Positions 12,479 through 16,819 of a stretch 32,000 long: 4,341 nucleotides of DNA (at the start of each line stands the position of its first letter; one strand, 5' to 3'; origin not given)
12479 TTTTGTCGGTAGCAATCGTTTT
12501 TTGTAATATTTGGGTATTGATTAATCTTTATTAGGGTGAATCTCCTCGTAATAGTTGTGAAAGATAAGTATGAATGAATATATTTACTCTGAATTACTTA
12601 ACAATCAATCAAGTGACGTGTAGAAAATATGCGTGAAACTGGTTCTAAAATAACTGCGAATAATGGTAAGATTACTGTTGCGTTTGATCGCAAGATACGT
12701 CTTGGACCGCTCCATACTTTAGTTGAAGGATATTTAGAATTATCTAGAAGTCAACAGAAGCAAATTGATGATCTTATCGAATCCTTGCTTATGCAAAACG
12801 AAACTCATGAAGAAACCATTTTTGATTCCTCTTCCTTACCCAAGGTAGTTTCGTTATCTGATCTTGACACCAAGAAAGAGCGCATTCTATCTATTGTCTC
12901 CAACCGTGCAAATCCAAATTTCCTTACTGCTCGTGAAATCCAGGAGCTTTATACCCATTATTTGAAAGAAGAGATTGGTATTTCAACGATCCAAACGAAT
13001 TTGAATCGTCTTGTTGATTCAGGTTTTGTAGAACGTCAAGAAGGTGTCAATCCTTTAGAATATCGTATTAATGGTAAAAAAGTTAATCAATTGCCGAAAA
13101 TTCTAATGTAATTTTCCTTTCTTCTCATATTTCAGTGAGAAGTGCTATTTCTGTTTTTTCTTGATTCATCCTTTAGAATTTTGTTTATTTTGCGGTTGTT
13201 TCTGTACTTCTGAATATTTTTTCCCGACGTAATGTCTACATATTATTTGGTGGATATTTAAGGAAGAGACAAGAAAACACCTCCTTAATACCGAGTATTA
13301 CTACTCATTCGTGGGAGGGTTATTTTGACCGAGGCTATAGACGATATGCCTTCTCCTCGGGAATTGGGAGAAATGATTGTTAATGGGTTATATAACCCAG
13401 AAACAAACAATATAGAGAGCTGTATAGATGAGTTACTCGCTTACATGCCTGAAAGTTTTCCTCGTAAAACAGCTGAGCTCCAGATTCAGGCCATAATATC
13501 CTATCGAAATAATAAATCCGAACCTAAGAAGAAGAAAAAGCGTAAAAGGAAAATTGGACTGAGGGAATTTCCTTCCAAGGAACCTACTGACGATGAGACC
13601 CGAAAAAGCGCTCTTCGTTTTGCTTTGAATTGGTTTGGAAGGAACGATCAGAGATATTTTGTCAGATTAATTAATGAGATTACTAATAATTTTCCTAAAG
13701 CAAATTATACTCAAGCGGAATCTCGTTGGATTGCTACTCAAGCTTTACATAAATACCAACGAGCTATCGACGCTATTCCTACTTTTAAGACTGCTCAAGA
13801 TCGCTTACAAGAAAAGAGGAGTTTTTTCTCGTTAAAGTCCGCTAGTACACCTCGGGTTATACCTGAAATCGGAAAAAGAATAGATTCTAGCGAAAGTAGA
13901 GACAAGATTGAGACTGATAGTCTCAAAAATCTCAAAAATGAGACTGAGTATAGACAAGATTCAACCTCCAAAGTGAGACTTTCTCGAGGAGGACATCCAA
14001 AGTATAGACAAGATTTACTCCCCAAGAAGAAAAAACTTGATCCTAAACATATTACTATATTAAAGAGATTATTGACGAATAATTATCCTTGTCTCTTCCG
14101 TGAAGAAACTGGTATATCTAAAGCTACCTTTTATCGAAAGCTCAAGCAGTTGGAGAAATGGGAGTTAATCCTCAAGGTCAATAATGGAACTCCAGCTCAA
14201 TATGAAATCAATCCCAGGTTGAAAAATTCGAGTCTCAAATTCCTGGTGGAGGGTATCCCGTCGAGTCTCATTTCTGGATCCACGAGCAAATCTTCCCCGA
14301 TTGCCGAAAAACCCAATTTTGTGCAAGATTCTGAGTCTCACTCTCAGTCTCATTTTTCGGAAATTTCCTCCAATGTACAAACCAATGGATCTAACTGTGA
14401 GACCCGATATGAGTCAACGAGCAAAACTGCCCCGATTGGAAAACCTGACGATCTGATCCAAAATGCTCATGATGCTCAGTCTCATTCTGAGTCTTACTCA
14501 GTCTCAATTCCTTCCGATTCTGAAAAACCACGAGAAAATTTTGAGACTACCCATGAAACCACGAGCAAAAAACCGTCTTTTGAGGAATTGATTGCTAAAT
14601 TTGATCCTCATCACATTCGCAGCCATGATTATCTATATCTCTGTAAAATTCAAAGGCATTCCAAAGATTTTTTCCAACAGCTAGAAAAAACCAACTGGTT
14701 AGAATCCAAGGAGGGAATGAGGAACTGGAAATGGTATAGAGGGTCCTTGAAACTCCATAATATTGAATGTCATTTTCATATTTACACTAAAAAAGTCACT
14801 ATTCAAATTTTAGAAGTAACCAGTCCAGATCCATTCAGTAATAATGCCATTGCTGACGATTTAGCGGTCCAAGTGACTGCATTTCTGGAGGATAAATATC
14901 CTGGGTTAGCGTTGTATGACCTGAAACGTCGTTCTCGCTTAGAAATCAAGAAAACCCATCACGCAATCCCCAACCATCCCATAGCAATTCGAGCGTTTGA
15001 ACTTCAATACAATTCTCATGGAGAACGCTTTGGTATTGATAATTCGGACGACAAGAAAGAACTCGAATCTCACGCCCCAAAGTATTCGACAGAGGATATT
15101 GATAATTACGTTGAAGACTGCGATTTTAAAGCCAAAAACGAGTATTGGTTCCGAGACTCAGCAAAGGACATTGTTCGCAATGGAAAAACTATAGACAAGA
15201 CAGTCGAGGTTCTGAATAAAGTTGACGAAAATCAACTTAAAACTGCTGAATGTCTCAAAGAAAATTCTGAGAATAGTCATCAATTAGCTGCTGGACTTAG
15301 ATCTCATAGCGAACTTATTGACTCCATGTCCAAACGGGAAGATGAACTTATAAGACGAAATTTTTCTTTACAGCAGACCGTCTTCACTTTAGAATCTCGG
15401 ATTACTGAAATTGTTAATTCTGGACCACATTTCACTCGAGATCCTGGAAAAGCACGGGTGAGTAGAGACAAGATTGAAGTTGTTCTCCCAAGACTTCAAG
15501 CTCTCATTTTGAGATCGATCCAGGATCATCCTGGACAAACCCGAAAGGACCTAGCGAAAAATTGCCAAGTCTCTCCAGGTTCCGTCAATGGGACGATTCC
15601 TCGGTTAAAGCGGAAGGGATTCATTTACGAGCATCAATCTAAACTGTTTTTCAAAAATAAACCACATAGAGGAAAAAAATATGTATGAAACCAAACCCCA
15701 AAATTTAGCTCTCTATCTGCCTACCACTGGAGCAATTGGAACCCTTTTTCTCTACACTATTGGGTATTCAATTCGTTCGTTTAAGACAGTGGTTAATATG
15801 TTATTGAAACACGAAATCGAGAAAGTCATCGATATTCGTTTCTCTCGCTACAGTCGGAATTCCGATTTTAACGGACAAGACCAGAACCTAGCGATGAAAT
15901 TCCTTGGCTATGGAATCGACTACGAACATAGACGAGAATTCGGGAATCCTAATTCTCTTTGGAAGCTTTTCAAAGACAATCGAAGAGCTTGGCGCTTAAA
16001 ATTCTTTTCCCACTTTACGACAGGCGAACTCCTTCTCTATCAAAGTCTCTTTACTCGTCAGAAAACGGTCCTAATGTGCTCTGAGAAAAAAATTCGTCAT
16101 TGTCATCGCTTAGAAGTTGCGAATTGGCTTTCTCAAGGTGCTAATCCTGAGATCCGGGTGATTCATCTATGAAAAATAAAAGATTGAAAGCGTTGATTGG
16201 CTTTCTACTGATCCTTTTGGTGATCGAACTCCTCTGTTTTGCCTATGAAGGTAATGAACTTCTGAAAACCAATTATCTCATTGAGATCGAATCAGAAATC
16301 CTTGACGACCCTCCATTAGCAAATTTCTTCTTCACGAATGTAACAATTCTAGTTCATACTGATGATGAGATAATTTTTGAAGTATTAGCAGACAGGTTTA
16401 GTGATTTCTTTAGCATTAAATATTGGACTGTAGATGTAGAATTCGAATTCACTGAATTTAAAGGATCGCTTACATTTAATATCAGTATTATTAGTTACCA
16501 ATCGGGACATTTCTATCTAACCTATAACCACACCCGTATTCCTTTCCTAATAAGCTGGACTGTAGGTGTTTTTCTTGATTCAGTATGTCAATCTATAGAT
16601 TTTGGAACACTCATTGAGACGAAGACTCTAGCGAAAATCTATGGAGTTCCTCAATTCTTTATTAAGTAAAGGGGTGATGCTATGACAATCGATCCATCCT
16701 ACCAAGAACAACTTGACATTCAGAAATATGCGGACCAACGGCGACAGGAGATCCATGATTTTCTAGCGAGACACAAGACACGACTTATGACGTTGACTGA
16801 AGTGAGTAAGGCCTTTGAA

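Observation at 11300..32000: Uncharacterised integrated element whose structural module is entirely membrane and surface proteins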

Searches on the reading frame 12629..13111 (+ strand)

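Call 4: search_protein_families(library=pfam, proteins=[window:12629-13111:+], max_evalue=0.1)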
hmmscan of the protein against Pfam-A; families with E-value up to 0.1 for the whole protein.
window:12629-13111:+ (160 aa): 6 families
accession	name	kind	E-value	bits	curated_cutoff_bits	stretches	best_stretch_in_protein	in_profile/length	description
PF01475.25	FUR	-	0.00088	19.8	23.1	1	82-139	9-64/121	Ferric uptake regulator family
PF03965.22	Penicillinase_R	-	0.0012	19.6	22.6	1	99-146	18-63/115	Penicillinase repressor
PF01978.25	TrmB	-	0.0021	18.3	25.6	1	115-146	33-63/68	Sugar-specific transcriptional regulator TrmB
PF12802.13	MarR_2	-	0.018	15.7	27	0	119-138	35-54/61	MarR family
PF11553.14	DUF3231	-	0.072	13.2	29.6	0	98-128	12-42/165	Protein of unknown function (DUF3231)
PF08339.15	RTX_C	-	0.077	13.6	30.2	0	83-131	66-113/132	RTX C-terminal domain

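Call 16: search_protein_families(library=phrogs, proteins=[window:12629-13111:+], max_evalue=0.01)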
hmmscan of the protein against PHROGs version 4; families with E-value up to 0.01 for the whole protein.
window:12629-13111:+ (160 aa): 0 families

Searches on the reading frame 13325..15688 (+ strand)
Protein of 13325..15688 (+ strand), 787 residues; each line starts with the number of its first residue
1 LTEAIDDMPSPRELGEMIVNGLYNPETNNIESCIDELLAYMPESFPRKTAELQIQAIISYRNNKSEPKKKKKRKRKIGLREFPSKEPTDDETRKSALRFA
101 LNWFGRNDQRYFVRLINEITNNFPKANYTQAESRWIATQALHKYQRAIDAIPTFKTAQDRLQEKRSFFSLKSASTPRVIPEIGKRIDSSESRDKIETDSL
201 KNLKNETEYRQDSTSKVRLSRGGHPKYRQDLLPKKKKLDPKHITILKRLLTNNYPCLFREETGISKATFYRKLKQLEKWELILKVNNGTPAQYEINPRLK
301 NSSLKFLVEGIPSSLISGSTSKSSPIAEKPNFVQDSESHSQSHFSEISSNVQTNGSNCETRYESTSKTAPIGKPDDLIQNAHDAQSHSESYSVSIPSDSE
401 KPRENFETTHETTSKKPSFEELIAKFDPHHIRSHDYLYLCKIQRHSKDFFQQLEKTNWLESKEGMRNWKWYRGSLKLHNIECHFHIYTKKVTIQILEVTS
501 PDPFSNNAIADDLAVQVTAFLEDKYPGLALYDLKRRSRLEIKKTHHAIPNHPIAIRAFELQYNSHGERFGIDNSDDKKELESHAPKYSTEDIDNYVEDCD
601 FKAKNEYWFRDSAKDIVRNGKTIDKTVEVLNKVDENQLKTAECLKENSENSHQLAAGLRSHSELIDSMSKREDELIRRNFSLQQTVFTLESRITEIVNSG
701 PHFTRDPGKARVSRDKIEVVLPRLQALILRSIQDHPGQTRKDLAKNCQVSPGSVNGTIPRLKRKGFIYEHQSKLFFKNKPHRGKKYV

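Call 4: search_protein_families(library=pfam, proteins=[window:13325-15688:+], max_evalue=0.1)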
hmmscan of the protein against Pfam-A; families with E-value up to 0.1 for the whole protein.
window:13325-15688:+ (787 aa): 15 families
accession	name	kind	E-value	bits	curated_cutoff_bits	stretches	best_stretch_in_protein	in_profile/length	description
PF01047.28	MarR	-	6.2e-09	36.1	24.6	1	723-771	3-51/59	MarR family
PF13412.12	HTH_24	-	7e-09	35.6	21.9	1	728-767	8-47/48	Winged helix-turn-helix DNA-binding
PF12802.13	MarR_2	-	2.9e-08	34.2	27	1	721-769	3-52/61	MarR family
PF01978.25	TrmB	-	0.00027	21.2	25.6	0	737-773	22-58/68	Sugar-specific transcriptional regulator TrmB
PF25213.1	HVO_A0261_N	-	0.0012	19.1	35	1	242-287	13-59/86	HVO_A0261 N-terminal domain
PF01475.25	FUR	-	0.0017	18.9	23.1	1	257-297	34-75/121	Ferric uptake regulator family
PF08279.18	HTH_11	-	0.006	16.9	25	0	260-283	23-46/55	HTH domain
PF10523.15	BEN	-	0.013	16.1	23.2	1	222-256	22-54/76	BEN domain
PF13730.12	HTH_36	-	0.015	15.5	25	0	727-767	9-55/55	Helix-turn-helix domain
PF13545.12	HTH_Crp_2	-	0.022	15.2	27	0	739-769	24-54/70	Crp-like helix-turn-helix domain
PF02796.21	HTH_7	-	0.024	15.2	23.8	0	260-274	29-43/45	Helix-turn-helix domain of resolvase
PF13384.12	HTH_23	-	0.048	13.9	24.6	0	725-766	7-46/50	Homeodomain-like domain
PF05043.19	Mga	-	0.06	14.4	21.1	0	243-279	19-57/87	Mga helix-turn-helix domain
PF01325.25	Fe_dep_repress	-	0.062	14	26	0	739-768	24-53/60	Iron dependent repressor, N-terminal DNA binding domain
PF05732.17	RepL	-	0.082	12.8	20.3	0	259-298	82-118/164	Firmicute plasmid replication protein (RepL)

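Call 16: search_protein_families(library=phrogs, proteins=[window:13325-15688:+], max_evalue=0.01)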
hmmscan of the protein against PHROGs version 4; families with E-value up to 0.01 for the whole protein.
window:13325-15688:+ (787 aa): 2 families
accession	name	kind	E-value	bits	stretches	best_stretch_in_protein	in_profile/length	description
phrog_1123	-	unknown function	4e-05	24.4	1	715-771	23-80/112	-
phrog_11046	-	transcription regulation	5.3e-05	24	1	725-779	11-65/94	transcriptional regulator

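Call 18: search_solved_structures(query=window:13325-15688:+, max_evalue=1)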
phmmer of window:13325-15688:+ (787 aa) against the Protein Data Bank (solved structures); distinct sequences matched with E-value up to 1: 3.
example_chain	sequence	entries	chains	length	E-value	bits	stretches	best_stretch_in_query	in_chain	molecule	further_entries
4a0u_A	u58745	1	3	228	0.15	13.9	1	422-495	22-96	TAIL FIBER PROTEIN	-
6a6v_A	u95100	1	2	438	0.27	13.1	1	659-708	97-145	Fructosyl amine: oxygen oxidoreductase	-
4a0t_A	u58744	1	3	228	0.45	12.3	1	424-495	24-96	TAIL FIBER PROTEIN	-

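Call 125: find_homologous_proteins(query=window:13325-15688:+)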
Query window:13325-15688:+ (787 aa): 4 proteins with E <= 0.001 among 6241 candidates. Only proteins of 432 to 1378 residues were searched: fused or split forms outside these lengths cannot appear, so this answer is no evidence that the protein stands alone or is whole; lengths 'longer' or 'shorter' looks for them.
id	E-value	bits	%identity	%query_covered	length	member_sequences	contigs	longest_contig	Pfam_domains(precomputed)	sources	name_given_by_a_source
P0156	0.0e+0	1784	100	100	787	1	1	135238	PF01047.29,PF13412.13,PF12802.14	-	-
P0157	1.2e-178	614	47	70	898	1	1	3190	-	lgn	-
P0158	1.6e-133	465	48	65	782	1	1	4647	-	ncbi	-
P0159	3.2e-8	51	55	7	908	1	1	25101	-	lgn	-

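Call 127: find_encoding_contigs(protein=P0159, flank=10000, max_places=1)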
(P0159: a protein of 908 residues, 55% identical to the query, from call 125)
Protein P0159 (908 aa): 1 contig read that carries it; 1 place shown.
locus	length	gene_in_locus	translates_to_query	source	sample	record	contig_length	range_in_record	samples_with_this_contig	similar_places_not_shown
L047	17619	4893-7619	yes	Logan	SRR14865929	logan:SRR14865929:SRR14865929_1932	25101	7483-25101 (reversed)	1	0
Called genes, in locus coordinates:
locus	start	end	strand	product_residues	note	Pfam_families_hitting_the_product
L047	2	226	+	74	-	?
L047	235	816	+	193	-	-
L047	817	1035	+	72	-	-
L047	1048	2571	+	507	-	PF01935:DUF87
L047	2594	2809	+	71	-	-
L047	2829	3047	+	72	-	-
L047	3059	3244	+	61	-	-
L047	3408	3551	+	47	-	-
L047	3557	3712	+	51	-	-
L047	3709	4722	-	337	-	PF00589:Phage_integrase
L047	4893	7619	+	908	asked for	-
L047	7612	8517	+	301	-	PF01555:N6_N4_Mtase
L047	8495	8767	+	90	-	-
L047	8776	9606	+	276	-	PF00705:PCNA_N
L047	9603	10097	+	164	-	PF04343:DUF488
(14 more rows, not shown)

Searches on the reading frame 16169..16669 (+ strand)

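Call 4: search_protein_families(library=pfam, proteins=[window:16169-16669:+], max_evalue=0.1)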
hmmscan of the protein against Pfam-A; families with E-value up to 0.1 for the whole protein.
window:16169-16669:+ (166 aa): 0 families

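Call 16: search_protein_families(library=phrogs, proteins=[window:16169-16669:+], max_evalue=0.01)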
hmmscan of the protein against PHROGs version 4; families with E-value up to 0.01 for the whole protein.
window:16169-16669:+ (166 aa): 1 family
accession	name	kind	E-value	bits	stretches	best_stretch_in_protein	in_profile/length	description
phrog_37276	-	unknown function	0.0045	18.6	0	62-106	51-94/105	-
